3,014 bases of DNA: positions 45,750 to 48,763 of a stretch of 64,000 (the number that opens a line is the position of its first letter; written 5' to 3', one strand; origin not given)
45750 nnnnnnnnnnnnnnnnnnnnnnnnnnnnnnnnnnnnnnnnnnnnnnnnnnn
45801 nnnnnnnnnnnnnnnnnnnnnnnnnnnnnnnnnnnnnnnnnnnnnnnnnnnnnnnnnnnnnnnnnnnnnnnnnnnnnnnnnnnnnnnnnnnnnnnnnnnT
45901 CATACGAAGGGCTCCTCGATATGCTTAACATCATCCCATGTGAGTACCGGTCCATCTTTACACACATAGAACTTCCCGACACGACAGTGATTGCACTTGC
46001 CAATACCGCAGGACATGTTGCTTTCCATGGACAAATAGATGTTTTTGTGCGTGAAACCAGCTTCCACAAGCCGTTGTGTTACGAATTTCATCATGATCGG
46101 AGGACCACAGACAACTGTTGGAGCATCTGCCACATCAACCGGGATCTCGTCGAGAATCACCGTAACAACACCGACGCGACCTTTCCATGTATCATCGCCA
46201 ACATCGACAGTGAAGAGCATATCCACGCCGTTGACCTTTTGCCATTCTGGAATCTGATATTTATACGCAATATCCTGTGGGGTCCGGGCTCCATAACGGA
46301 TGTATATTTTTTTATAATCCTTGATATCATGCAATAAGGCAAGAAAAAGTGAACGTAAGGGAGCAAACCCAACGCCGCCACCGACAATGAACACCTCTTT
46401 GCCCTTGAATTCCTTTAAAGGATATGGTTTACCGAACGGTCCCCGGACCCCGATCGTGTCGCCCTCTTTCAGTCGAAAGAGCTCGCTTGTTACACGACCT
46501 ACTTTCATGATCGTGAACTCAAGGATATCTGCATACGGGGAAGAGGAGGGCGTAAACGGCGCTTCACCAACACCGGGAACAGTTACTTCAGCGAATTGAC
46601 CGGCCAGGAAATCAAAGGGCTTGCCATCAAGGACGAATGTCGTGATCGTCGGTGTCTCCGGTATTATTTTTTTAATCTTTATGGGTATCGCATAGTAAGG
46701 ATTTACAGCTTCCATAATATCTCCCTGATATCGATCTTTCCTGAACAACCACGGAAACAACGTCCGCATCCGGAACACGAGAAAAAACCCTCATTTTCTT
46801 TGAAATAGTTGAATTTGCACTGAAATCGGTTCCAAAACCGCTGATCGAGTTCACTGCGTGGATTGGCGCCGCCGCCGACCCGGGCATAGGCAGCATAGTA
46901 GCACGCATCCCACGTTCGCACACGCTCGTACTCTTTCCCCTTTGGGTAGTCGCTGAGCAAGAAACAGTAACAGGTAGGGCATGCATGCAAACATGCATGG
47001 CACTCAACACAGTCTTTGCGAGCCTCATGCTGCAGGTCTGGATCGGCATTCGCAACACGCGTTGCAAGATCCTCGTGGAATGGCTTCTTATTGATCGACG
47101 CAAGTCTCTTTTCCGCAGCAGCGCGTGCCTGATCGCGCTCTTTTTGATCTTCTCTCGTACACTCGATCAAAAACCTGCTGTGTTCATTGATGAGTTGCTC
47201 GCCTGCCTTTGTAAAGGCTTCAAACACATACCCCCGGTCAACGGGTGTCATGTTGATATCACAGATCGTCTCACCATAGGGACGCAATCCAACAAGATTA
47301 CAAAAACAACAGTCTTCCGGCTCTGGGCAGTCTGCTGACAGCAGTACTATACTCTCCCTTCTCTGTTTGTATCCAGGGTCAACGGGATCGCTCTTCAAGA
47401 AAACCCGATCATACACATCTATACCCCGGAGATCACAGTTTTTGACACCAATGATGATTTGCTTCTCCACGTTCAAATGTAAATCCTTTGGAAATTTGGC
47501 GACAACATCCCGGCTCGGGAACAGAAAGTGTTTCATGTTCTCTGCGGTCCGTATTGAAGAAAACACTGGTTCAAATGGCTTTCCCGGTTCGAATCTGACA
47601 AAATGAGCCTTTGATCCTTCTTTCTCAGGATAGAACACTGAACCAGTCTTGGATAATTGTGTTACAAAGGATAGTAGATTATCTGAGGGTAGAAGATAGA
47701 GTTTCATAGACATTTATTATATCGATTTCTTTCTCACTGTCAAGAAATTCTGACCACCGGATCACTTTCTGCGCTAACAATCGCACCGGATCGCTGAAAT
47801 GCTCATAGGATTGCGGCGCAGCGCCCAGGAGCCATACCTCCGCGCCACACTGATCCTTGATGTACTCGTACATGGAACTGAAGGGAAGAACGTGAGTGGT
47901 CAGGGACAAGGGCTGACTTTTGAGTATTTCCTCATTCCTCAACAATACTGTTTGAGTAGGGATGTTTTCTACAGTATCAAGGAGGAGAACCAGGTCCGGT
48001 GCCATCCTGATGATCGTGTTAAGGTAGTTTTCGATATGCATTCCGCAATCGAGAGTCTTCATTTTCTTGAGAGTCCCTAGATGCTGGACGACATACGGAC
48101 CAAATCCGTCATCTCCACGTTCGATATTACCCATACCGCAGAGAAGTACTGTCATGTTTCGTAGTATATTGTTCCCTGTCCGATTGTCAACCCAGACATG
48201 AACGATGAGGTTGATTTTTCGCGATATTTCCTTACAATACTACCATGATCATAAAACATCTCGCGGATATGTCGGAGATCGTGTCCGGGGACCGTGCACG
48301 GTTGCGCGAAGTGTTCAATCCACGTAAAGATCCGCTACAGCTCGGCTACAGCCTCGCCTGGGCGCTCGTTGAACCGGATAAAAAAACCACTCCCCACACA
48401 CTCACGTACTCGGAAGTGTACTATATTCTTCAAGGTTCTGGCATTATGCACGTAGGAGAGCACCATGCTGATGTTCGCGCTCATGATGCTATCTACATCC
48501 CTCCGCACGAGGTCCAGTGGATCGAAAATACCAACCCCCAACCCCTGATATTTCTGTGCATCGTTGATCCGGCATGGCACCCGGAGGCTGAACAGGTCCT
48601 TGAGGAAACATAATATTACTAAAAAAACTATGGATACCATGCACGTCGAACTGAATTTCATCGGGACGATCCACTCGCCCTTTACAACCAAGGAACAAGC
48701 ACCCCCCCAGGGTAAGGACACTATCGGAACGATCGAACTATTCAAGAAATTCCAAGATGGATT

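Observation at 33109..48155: Complex-I-like chimera: Group-4 [NiFe] hydrogenase + full Mrp module + three antiporter-like subunits + MopB-like protein + NAD(P)H-binding beta/gamma module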

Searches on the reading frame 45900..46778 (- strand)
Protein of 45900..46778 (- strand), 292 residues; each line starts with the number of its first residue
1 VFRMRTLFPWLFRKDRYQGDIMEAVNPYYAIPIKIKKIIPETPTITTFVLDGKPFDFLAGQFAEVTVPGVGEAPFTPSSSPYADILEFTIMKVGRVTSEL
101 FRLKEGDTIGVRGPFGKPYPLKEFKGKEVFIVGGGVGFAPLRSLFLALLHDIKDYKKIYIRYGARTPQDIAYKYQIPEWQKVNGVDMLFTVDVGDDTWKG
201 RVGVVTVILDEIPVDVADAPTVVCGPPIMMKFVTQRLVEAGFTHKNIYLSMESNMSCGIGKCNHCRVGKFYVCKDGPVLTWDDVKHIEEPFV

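Call 4: search_protein_families(library=pfam, proteins=[window:45900-46778:-])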
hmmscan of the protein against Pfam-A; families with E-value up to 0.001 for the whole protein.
window:45900-46778:- (292 aa): 2 families
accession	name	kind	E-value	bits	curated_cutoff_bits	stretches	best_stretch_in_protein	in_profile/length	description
PF00175.26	NAD_binding_1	-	1.3e-16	61.6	22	1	132-234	2-108/109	Oxidoreductase NAD-binding domain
PF10418.14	DHODB_Fe-S_bind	-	6.2e-09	35.9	23.9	1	252-284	1-40/41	Iron-sulfur cluster binding domain of dihydroorotate dehydrogenase B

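Call 6: search_protein_families(library=ncbifam, proteins=[window:45900-46778:-], max_evalue=0.01)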
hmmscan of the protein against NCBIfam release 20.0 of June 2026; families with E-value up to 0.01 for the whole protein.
window:45900-46778:- (292 aa): 27 families (the best 25 are shown)
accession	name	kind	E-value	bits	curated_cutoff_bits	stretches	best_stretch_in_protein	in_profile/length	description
TIGR02911.1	sulfite_red_B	equivalog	1.5e-62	211.1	288.6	1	30-285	5-257/261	anaerobic sulfite reductase subunit AsrB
NF006220.0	PRK08345.1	subfamily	1.5e-59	201.6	395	1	52-284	38-287/294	cytochrome-c3 hydrogenase subunit gamma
NF000796.0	PRK00054.1-1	equivalog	7.2e-51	172.9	224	1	32-285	5-236/254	dihydroorotate dehydrogenase electron transfer subunit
NF040830.1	sulfhyd_ShyC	equivalog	4.8e-49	167.1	600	1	36-283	15-280/288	NAD(P)-dependent hydrogenase/sulfhydrogenase 2 subunit gamma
NF040835.1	sulfhyd_HydG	equivalog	6.2e-49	166.8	650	1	53-284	46-284/292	NADPH-dependent hydrogenase/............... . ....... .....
NF000798.0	PRK00054.1-3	equivalog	6.2e-26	91.5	219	1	86-284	62-242/244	dihydroorotate dehydrogenase electron transfer subunit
NF000799.0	PRK00054.1-4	equivalog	1.8e-22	79.7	314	1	92-284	73-256/258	dihydroorotate dehydrogenase electron transfer subunit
NF000797.0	PRK00054.1-2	equivalog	3.1e-21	75.8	270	1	42-280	26-261/267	dihydroorotate dehydrogenase electron transfer subunit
NF004862.0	PRK06222.1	subfamily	1.4e-19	70.7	220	1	59-280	30-244/281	sulfide/dihydroorotate dehydrogenase-like FAD/NAD-binding protein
TIGR01941.1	nqrF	equivalog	1.5e-19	70.2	295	1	91-249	237-400/405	NADH:ubiquinone reductase (Na(+)-transporting) subunit F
NF040810.1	BenC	equivalog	1.8e-19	70.1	430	1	44-249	121-327/333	benzoate 1,2-dioxygenase electron transfer component BenC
NF009414.0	PRK12778.1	equivalog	1.9e-19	69.4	1103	1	59-285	30-249/752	bifunctional dihydroorotate dehydrogenase B NAD binding subunit/NADPH-dependent glutamate synthase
NF045803.1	MethMoxFADbindMmoC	equivalog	1.1e-15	57.3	500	1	55-249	138-337/343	aromatic/alkene monooxygenase hydroxylase FAD-binding subunit MmoC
NF058606.1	GlBtMonoRdsGbcB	equivalog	2e-15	56.6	500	1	33-246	16-241/362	glycine betaine monooxygenase reductase subunit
NF005963.0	PRK08051.1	equivalog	6.8e-15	55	230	1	32-248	5-226/233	NAD(P)H-flavin reductase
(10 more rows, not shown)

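Call 33: search_solved_structures(query=window:45900-46778:-, max_evalue=0.00001, show_alignments=2)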
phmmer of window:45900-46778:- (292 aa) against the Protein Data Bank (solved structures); distinct sequences matched with E-value up to 0.00001: 43.
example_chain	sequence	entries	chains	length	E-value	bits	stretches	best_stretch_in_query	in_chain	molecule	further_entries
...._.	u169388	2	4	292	3.3e-49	170.9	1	23-284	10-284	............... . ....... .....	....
5ksw_B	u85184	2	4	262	1.5e-18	70.3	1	57-279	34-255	Dihydroorotate dehydrogenase B (NAD(+)), electron transfer subunit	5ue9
4ylf_A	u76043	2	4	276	2.2e-18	69.7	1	59-284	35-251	Dihydroorotate dehydrogenase B (NAD(+)), electron transfer subunit homolog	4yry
7qu3_A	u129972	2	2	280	1.3e-17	67.1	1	93-249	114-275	Na(+)-translocating NADH-quinone reductase subunit F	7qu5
1ep1_B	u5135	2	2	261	1.4e-16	63.8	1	58-279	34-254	DIHYDROOROTATE DEHYDROGENASE B (PYRK SUBUNIT)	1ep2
1ep3_B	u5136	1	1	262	1.4e-16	63.8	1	58-279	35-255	DIHYDROOROTATE DEHYDROGENASE B (PYRK SUBUNIT)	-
7qty_A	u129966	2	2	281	9.9e-16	61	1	94-249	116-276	Na(+)-translocating NADH-quinone reductase subunit F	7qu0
2r6h_A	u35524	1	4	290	6.6e-14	55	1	91-242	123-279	NADH:ubiquinone oxidoreductase, Na translocating, F subunit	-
7rom_A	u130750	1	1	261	7.5e-14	54.8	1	92-252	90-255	NADH-cytochrome b5 reductase 1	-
8ad3_A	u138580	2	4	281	9.9e-14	54.4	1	93-249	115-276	Na(+)-translocating NADH-quinone reductase subunit F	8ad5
4u9u_A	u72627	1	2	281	1.1e-13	54.3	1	93-249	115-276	Na(+)-translocating NADH-quinone reductase subunit F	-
8ad4_A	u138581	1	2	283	1.1e-13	54.3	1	93-249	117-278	Na(+)-translocating NADH-quinone reductase subunit F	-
4uaj_A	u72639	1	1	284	1.1e-13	54.2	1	93-249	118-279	Na(+)-translocating NADH-quinone reductase subunit F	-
8a1t_F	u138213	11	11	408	2.2e-13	53.3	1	93-249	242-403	Na(+)-translocating NADH-quinone reductase subunit F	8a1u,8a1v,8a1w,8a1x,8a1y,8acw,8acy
7xk3_F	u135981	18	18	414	2.2e-13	53.3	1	93-249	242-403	Na(+)-translocating NADH-quinone reductase subunit F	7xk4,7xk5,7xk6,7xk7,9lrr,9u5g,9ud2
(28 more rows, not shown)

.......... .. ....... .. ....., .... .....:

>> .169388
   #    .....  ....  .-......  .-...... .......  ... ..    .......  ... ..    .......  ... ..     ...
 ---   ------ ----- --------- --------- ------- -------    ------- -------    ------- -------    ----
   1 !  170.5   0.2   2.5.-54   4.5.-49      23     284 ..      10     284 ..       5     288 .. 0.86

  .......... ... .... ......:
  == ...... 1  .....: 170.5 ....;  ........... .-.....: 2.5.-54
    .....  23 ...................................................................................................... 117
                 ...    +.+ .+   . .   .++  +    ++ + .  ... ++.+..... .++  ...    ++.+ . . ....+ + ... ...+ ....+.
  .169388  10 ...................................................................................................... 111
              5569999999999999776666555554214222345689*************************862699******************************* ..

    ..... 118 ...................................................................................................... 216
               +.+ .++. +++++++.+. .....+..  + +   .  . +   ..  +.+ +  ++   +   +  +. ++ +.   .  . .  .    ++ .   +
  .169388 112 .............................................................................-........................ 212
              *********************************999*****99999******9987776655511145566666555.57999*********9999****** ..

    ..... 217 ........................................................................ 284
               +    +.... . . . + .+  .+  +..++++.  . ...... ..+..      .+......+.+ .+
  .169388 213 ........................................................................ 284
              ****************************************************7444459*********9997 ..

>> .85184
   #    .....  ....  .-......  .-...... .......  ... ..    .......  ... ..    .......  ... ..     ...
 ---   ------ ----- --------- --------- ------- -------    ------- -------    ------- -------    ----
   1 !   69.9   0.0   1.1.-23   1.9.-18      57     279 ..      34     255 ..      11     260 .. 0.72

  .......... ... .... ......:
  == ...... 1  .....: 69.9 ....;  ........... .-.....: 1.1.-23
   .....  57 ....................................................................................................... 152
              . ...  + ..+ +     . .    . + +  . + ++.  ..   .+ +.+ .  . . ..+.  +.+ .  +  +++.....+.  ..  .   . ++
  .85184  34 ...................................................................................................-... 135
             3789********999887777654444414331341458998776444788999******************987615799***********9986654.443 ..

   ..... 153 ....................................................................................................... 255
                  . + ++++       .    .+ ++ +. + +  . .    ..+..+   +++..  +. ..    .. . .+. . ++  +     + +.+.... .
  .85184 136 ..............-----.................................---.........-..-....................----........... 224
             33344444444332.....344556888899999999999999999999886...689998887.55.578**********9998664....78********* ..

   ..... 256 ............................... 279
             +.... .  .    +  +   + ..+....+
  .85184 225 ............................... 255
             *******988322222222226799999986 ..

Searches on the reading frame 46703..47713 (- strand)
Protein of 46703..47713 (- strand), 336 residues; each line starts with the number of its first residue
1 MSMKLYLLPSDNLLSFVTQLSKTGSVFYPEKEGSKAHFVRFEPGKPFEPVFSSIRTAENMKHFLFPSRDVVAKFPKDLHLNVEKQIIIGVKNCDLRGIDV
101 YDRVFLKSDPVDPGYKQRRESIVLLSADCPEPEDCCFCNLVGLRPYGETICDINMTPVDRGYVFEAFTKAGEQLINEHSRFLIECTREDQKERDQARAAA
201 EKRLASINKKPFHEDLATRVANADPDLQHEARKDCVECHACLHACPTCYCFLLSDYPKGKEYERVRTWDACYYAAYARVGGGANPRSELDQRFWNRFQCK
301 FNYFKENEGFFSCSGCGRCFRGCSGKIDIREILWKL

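Call 4: search_protein_families(library=pfam, proteins=[window:46703-47713:-])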
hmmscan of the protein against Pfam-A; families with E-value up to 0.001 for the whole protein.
window:46703-47713:- (336 aa): 2 families
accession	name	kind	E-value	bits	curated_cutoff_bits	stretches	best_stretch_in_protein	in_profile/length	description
PF17179.9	Fer4_22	-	4.7e-24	85.5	27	1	235-327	2-95/95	4Fe-4S dicluster domain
PF13746.11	Fer4_18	-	0.00041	21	27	0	224-247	50-73/114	4Fe-4S dicluster domain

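Call 6: search_protein_families(library=ncbifam, proteins=[window:46703-47713:-], max_evalue=0.01)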
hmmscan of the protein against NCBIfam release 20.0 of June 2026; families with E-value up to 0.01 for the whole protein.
window:46703-47713:- (336 aa): 6 families
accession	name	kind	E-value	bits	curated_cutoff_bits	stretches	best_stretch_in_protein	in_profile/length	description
NF040829.1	sulfhyd_ShyB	equivalog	8.5e-42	143.3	690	1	4-332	2-325/334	NAD(P)-dependent hydrogenase/sulfhydrogenase 2 subunit beta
NF040833.1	sulfhyd_HydB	equivalog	1.2e-35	123.1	750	1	4-329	2-328/367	NADPH-dependent hydrogenase/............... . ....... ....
TIGR02910.1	sulfite_red_A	equivalog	1.6e-26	93.3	323.15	1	9-336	6-326/334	anaerobic sulfite reductase subunit AsrA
NF004898.0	PRK06259.1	equivalog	0.00076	18.2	385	0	200-256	101-154/488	fumarate reductase (CoM/CoB) subunit TfrB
NF038196.1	ferrodoxin_EFR1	subfamily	0.0043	17.1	75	0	187-247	141-198/242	EFR1 family ferrodoxin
NF045670.1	quin_L_LdhH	equivalog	0.0089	14.3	800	0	312-335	355-378/706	L-lactate dehydrogenase (quinone) large subunit LdhH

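Call 32: search_solved_structures(query=window:46703-47713:-, max_evalue=0.01, show_alignments=2)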
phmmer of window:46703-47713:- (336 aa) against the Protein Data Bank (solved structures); distinct sequences matched with E-value up to 0.01: 3.
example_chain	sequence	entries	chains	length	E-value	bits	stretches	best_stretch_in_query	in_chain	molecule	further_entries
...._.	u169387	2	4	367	2.4e-32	115.6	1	5-328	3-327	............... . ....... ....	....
7bkb_E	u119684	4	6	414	1.5e-05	27.5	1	164-253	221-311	Formate dehydrogenase, beta subunit (F420)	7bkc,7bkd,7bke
8rvu_E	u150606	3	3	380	0.00037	22.9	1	133-251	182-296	Formate dehydrogenase, beta subunit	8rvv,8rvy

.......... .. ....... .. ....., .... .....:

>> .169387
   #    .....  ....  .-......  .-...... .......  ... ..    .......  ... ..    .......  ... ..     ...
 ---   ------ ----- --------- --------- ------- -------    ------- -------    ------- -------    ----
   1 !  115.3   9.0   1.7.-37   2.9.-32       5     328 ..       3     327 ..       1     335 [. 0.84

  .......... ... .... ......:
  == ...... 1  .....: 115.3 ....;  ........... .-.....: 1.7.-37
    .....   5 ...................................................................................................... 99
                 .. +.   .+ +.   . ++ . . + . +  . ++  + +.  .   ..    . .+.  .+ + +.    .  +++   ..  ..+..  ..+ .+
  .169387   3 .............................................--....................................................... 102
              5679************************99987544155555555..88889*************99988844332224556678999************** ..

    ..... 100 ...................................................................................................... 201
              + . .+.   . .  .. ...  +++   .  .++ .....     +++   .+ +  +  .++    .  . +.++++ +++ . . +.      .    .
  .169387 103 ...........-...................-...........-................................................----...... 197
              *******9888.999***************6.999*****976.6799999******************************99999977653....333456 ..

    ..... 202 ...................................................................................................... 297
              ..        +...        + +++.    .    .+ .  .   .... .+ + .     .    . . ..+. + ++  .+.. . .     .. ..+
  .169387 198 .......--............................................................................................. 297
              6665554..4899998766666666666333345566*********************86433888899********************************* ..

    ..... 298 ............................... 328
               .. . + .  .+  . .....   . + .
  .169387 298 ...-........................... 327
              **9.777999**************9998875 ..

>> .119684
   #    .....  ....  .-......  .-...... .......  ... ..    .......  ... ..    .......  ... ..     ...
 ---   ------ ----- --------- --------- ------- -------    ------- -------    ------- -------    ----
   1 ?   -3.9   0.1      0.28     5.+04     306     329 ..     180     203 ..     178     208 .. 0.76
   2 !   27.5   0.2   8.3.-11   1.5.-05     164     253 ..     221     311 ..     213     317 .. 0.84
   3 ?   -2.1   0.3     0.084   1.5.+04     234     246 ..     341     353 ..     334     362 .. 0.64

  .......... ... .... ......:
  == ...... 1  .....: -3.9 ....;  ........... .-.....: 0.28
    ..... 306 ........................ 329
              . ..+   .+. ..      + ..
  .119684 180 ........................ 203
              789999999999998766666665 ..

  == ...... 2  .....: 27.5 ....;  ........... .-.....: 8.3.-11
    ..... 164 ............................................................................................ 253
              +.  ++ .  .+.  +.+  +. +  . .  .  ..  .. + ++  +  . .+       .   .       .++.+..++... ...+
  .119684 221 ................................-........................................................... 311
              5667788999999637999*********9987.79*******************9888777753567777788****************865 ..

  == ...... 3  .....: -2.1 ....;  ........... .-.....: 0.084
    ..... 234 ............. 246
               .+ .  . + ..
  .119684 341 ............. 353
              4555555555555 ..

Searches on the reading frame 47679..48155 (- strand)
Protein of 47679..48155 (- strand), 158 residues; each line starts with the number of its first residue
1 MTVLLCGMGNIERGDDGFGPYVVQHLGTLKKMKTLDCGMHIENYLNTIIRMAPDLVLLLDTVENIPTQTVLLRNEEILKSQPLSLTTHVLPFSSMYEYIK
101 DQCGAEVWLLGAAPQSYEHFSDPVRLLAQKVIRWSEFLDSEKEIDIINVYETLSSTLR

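Call 4: search_protein_families(library=pfam, proteins=[window:47679-48155:-])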
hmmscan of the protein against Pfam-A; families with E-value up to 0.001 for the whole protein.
window:47679-48155:- (158 aa): 0 families

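Call 6: search_protein_families(library=ncbifam, proteins=[window:47679-48155:-], max_evalue=0.01)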
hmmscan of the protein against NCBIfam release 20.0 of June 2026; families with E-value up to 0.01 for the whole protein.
window:47679-48155:- (158 aa): 5 families
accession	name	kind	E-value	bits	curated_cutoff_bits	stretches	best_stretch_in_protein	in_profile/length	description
TIGR00072.1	hydrog_prot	superfamily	4.4e-17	62.4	47.45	1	4-121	1-123/145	hydrogenase maturation protease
TIGR00142.1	hycI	equivalog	5e-14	52.3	119.1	1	4-131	2-134/146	hydrogenase maturation peptidase HycI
TIGR00140.1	hupD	subfamily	5e-05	23.3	151.8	1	3-131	1-135/151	HyaD/HybD family hydrogenase maturation endopeptidase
TIGR00130.1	frhD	equivalog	0.00015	21.9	134.95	1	3-113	5-119/153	coenzyme F420-reducing hydrogenase, FrhD protein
NF007777.0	PRK10466.1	equivalog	0.0064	16.2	190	1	1-118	1-125/164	HyaD/HybD family hydrogenase maturation endopeptidase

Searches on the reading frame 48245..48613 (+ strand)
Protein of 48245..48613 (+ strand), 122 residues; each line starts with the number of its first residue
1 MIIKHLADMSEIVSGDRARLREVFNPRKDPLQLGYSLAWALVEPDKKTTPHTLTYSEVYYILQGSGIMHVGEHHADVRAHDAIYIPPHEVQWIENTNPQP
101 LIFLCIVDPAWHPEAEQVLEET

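Call 41: search_protein_families(library=pfam, proteins=[window:48245-48613:+])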
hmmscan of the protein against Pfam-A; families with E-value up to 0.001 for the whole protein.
window:48245-48613:+ (122 aa): 3 families
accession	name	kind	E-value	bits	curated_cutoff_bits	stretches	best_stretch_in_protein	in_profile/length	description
PF07883.17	Cupin_2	-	5.8e-11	42.4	27.2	1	41-107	4-70/70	Cupin domain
PF00190.28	Cupin_1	-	1.3e-08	34.9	22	1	18-106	15-113/151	Cupin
PF02311.25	AraC_binding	-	2e-05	24.8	21.1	1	44-99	12-67/135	AraC-like ligand binding domain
